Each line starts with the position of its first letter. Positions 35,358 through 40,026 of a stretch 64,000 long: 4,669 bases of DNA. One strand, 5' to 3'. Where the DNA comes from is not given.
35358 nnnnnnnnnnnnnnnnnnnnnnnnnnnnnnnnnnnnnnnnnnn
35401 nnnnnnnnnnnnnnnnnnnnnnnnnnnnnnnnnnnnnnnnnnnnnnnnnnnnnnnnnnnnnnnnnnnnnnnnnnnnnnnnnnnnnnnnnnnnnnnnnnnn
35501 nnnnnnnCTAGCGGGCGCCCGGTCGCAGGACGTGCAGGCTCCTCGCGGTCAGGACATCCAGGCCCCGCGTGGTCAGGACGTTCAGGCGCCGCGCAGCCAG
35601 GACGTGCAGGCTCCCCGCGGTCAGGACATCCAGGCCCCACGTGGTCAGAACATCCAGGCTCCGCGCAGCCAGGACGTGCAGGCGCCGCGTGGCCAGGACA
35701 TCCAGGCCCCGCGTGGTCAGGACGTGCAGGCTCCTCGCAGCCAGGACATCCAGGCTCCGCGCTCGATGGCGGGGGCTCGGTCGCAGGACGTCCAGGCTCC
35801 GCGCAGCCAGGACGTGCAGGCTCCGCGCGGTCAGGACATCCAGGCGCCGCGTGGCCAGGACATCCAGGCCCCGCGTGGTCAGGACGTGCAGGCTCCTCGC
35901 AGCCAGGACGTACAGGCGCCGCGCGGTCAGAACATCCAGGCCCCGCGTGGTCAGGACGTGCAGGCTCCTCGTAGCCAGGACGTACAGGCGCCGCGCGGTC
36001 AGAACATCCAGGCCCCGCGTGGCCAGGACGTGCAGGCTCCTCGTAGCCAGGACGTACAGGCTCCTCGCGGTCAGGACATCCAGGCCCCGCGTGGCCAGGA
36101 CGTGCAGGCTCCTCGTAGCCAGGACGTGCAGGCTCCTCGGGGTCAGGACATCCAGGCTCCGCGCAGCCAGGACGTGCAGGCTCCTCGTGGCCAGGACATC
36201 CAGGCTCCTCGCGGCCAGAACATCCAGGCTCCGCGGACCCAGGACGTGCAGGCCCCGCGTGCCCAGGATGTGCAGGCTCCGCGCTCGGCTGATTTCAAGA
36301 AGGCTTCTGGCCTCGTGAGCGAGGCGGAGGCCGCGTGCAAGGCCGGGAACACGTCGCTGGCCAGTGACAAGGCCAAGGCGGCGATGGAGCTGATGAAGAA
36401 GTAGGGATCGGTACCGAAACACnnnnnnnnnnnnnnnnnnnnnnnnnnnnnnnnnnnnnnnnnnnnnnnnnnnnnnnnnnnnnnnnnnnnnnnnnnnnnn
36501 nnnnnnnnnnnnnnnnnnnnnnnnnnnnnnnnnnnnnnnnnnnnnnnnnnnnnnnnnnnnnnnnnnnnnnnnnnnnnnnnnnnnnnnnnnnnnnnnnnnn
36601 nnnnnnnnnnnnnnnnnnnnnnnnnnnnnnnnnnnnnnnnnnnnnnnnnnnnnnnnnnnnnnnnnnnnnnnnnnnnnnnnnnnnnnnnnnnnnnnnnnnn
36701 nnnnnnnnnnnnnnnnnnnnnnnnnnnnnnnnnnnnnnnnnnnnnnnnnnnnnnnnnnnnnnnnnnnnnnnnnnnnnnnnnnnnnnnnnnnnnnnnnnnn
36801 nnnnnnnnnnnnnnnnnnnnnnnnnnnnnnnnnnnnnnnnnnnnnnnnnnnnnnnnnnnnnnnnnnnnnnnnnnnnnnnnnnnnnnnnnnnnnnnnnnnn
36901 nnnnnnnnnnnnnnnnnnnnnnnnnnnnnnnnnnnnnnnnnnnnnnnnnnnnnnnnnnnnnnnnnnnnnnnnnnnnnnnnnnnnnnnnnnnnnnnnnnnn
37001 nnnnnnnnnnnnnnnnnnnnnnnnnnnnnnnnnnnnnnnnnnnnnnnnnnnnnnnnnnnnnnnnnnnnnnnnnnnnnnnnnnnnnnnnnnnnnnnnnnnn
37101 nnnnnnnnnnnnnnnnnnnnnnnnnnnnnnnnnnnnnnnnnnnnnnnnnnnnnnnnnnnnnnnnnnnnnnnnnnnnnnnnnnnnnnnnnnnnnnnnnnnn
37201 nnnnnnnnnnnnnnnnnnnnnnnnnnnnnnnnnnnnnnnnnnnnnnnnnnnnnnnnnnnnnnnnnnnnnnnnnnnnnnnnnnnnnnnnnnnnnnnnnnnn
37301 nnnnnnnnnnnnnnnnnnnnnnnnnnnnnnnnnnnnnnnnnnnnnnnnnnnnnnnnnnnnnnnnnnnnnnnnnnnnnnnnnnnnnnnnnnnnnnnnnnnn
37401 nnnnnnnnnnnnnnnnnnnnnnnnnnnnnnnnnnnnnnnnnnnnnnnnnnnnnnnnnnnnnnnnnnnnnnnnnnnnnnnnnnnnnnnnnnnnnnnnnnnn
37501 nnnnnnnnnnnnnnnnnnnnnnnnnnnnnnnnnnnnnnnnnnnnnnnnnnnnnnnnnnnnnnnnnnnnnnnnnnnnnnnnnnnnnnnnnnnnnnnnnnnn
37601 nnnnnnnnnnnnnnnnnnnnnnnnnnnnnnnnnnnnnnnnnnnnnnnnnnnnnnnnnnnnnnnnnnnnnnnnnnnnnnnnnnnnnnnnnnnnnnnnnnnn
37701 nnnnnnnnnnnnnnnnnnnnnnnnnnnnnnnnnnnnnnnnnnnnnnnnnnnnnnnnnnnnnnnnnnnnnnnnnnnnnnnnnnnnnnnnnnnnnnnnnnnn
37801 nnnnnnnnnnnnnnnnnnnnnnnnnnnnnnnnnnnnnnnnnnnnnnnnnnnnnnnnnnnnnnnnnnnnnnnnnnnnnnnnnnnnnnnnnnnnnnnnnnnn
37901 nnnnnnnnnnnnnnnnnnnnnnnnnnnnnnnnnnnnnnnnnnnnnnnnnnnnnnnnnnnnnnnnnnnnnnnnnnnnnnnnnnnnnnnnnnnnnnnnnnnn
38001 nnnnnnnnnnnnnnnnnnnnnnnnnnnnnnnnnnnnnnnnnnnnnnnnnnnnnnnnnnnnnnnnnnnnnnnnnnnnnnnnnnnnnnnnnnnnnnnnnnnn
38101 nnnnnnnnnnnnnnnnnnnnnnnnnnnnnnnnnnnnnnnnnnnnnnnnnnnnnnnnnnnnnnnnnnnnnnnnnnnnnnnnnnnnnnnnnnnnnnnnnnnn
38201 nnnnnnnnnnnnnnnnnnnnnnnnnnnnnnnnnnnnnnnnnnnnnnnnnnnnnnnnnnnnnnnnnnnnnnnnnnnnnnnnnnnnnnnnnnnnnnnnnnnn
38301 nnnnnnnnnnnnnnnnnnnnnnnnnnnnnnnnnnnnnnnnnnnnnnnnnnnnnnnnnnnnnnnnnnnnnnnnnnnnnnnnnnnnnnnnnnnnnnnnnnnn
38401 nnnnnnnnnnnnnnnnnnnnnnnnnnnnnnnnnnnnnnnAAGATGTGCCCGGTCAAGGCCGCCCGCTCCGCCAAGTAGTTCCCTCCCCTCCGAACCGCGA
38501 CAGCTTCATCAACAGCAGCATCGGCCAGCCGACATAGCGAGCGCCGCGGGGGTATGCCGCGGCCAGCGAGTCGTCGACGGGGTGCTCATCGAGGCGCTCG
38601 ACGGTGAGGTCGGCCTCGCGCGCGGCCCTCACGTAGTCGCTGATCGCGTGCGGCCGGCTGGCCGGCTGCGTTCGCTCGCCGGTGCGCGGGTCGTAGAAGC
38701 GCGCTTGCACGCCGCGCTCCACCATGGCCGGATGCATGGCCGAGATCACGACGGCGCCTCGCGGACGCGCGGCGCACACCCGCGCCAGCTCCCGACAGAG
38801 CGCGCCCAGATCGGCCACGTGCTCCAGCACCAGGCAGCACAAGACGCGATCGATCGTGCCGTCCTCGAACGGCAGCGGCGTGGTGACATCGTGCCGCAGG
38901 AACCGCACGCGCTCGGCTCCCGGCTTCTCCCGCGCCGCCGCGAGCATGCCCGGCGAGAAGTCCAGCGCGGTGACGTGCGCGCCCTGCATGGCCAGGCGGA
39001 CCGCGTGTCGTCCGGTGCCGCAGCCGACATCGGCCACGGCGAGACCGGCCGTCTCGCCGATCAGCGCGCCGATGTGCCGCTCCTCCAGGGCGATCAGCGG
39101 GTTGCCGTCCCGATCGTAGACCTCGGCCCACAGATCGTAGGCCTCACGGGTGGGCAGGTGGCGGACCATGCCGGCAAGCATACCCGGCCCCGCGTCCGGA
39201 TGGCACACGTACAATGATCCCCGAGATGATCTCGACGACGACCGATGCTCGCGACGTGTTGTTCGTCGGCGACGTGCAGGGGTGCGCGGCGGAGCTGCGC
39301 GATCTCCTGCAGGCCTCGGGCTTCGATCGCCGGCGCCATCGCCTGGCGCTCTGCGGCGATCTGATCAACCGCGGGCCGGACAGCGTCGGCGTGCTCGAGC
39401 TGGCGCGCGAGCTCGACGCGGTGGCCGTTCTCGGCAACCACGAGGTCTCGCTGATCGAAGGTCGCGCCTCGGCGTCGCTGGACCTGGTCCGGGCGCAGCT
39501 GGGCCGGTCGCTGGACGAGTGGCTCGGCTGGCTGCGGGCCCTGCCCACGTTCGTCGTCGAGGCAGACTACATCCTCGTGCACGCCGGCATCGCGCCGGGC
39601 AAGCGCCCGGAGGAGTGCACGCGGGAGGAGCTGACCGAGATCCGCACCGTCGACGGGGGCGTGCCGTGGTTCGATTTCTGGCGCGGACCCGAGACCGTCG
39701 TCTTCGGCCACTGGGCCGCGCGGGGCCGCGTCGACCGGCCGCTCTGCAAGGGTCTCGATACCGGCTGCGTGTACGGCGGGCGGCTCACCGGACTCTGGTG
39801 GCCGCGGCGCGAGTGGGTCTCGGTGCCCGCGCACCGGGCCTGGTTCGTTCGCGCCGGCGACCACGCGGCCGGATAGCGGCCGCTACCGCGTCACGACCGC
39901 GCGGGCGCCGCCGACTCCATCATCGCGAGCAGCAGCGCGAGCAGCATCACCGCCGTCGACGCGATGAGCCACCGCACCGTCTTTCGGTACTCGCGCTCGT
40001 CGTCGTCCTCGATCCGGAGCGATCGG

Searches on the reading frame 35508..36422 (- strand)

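Call 23: search_protein_families(library=pfam, proteins=[window:35508-36422:-], max_evalue=0.0001)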
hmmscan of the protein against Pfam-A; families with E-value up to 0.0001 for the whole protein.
window:35508-36422:- (304 aa): 1 family
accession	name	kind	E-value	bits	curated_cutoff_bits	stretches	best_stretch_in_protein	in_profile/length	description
PF10106.14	DUF2345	-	7.1e-09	36.1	30.7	0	77-135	9-67/151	Uncharacterized protein conserved in bacteria (DUF2345)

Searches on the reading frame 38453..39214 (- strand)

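Call 25: search_protein_families(library=pfam, proteins=[window:38453-39214:-], max_evalue=0.01)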
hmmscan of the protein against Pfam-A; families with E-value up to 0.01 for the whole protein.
window:38453-39214:- (253 aa): 8 families
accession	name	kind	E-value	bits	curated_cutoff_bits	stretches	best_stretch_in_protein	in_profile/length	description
PF08241.18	Methyltransf_11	-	5.1e-22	78.8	21.2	1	62-155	2-93/95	Methyltransferase domain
PF13649.12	Methyltransf_25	-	2.6e-21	76.6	27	1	60-148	1-94/97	Methyltransferase domain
PF13847.12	Methyltransf_31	-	2.2e-15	57.1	27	1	56-161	3-113/145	Methyltransferase domain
PF08242.18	Methyltransf_12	-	3.1e-14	53.9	30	1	62-148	2-93/98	Methyltransferase domain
PF13489.12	Methyltransf_23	-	1.5e-08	35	27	1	60-160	26-119/164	Methyltransferase domain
PF01209.24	Ubie_methyltran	-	1.9e-08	34.4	20.1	1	48-157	39-151/233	ubiE/COQ5 methyltransferase family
PF05148.21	Methyltransf_8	-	0.00029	21.2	27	1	54-147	70-148/219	Hypothetical methyltransferase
PF01728.25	FtsJ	-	0.0015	18.9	24.1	1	56-125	21-96/181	FtsJ-like methyltransferase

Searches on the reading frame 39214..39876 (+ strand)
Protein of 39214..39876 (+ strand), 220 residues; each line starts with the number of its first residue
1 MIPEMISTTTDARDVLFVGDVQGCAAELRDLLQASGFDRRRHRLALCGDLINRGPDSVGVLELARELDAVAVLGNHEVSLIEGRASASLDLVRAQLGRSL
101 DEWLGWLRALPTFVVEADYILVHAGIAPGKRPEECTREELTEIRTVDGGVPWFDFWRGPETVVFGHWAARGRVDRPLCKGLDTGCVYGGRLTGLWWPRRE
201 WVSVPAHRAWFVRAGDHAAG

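Call 25: search_protein_families(library=pfam, proteins=[window:39214-39876:+], max_evalue=0.01)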
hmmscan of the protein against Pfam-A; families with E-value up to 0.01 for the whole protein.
window:39214-39876:+ (220 aa): 1 family
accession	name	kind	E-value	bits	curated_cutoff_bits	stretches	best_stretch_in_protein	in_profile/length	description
PF00149.33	Metallophos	-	8.8e-14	52.8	21.5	1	15-168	3-157/191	Calcineurin-like phosphoesterase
